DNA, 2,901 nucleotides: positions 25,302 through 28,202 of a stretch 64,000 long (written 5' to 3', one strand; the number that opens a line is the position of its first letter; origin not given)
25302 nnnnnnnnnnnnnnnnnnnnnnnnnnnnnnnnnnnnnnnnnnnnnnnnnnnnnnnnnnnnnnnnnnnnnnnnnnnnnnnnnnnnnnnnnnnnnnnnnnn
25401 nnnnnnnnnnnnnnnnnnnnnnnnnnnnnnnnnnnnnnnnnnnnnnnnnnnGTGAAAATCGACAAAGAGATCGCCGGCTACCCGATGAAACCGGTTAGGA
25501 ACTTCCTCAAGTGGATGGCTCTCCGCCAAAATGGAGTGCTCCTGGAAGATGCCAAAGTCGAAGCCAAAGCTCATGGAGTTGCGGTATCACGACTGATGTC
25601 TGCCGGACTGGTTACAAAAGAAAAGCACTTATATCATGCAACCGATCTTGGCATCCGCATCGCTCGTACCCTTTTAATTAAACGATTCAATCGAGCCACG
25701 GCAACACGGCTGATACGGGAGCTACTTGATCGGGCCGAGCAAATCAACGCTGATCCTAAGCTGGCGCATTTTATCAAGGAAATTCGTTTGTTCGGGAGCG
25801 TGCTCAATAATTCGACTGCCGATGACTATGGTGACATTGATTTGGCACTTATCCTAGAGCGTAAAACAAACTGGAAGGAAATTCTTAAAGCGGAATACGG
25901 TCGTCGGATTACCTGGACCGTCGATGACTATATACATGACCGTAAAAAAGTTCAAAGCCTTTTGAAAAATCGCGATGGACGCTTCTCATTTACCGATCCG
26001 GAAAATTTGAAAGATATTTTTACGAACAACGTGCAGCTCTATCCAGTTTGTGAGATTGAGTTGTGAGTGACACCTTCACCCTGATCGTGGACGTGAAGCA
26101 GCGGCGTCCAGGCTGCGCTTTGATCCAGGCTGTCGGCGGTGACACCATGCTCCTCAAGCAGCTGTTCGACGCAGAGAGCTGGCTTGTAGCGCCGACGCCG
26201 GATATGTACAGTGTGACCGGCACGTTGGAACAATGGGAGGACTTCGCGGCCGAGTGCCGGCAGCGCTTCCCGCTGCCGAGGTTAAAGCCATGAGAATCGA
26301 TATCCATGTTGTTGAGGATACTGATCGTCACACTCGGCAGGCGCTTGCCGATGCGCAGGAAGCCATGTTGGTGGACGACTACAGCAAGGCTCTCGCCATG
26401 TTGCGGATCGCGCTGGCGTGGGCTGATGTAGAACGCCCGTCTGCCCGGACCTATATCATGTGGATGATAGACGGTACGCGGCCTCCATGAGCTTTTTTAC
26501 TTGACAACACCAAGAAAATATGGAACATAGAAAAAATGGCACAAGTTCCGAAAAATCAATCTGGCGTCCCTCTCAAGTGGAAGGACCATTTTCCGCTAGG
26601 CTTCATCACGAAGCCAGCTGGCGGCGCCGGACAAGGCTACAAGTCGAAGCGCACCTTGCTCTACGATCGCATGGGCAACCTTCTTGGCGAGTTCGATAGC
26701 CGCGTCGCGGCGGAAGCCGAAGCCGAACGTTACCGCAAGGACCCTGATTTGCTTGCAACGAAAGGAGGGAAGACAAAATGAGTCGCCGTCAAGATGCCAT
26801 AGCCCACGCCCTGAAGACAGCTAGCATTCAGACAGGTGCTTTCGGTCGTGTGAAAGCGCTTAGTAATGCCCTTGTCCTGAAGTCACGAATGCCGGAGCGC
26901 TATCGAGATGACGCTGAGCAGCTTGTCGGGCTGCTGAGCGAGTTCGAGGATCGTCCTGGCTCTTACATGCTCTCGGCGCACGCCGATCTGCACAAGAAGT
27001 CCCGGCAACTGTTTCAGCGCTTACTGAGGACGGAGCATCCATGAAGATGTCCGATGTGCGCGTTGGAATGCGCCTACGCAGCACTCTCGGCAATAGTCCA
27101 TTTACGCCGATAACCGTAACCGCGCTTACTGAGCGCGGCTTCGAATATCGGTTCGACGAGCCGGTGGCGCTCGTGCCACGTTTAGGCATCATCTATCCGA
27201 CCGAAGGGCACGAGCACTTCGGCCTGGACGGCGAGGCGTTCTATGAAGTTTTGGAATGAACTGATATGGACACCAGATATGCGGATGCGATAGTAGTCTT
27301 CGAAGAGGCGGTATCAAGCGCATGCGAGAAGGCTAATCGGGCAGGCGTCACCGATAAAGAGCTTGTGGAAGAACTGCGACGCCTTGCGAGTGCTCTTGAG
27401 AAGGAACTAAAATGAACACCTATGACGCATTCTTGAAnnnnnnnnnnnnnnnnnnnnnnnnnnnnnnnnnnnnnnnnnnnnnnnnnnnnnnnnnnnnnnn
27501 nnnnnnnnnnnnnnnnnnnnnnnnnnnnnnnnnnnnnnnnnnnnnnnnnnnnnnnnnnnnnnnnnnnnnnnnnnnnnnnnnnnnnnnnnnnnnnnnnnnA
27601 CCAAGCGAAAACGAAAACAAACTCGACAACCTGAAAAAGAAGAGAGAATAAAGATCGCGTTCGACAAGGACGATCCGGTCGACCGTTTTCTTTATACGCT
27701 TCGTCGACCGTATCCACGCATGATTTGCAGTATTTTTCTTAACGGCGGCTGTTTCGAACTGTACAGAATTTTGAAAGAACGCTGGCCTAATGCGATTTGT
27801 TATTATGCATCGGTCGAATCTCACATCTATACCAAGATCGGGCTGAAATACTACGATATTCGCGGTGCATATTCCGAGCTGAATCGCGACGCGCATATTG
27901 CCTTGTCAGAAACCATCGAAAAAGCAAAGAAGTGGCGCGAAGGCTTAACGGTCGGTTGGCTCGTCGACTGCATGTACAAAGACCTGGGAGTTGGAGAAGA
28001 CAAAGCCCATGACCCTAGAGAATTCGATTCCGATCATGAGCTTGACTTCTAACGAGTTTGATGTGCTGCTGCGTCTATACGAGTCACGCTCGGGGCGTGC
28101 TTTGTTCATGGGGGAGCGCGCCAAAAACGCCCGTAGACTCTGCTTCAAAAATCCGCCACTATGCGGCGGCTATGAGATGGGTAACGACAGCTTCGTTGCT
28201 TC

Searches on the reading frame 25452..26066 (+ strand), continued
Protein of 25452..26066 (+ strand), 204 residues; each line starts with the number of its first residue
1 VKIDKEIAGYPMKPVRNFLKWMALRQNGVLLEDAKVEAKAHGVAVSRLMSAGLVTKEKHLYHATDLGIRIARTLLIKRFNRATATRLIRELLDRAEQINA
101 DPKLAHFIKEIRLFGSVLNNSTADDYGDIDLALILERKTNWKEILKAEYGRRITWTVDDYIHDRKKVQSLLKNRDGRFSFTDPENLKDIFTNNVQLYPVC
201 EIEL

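Call 75: get_annotated_region(hit=H36, flank=4000)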
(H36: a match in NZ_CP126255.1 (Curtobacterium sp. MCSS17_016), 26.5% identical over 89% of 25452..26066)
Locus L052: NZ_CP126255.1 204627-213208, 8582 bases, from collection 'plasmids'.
description: Curtobacterium sp. MCSS17_016 plasmid pS16, complete sequence
organism: Curtobacterium sp. MCSS17_016 (NCBI taxid 2175644)
taxonomy: Bacteria; Actinomycetota; Actinomycetes; Micrococcales; Microbacteriaceae; Curtobacterium; Curtobacterium sp. MCSS17 016
host: -; source: -; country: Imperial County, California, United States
typing (MOB-suite, as given by PLSDB): non-mobilizable
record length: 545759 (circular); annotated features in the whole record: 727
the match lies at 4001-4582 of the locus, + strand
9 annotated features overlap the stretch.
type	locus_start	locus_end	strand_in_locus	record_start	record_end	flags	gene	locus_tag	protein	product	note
CDS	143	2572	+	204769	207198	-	-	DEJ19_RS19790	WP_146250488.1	type IV secretory system conjugative DNA transfer family protein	-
CDS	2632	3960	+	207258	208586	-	-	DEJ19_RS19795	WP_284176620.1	hypothetical protein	-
CDS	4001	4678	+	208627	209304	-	-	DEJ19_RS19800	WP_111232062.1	hypothetical protein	-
CDS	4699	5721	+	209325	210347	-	-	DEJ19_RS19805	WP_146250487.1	hypothetical protein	-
CDS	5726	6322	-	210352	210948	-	-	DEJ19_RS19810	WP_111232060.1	hypothetical protein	-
CDS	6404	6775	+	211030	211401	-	-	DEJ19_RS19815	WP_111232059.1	hypothetical protein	-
CDS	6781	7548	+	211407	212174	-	-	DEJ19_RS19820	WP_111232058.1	hypothetical protein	-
CDS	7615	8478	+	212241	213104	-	-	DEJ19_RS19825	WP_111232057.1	hypothetical protein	-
CDS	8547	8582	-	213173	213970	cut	-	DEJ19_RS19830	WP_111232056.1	hypothetical protein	-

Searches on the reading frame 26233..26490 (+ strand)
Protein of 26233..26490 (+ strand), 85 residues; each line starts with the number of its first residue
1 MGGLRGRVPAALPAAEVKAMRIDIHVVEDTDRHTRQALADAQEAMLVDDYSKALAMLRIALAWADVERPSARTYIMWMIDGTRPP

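Call 6: search_protein_families(library=phrogs, proteins=[window:26233-26490:+], max_evalue=0.1)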
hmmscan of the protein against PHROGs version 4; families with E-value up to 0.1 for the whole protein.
window:26233-26490:+ (85 aa): 1 family
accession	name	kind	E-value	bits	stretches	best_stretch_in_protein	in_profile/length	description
phrog_7900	-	unknown function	0.043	14.2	1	28-67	72-111/172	-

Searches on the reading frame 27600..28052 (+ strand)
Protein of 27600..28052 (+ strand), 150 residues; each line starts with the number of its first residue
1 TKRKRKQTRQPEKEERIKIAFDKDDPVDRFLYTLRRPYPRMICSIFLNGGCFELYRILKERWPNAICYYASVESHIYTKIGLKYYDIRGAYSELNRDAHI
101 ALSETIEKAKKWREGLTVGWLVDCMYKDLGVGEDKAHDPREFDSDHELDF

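Call 6: search_protein_families(library=phrogs, proteins=[window:27600-28052:+], max_evalue=0.1)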
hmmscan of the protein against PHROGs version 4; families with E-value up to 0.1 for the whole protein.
window:27600-28052:+ (150 aa): 1 family
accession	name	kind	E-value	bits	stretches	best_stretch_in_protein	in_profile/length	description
phrog_4814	-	unknown function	1.1e-16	61.6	1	44-116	29-101/113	-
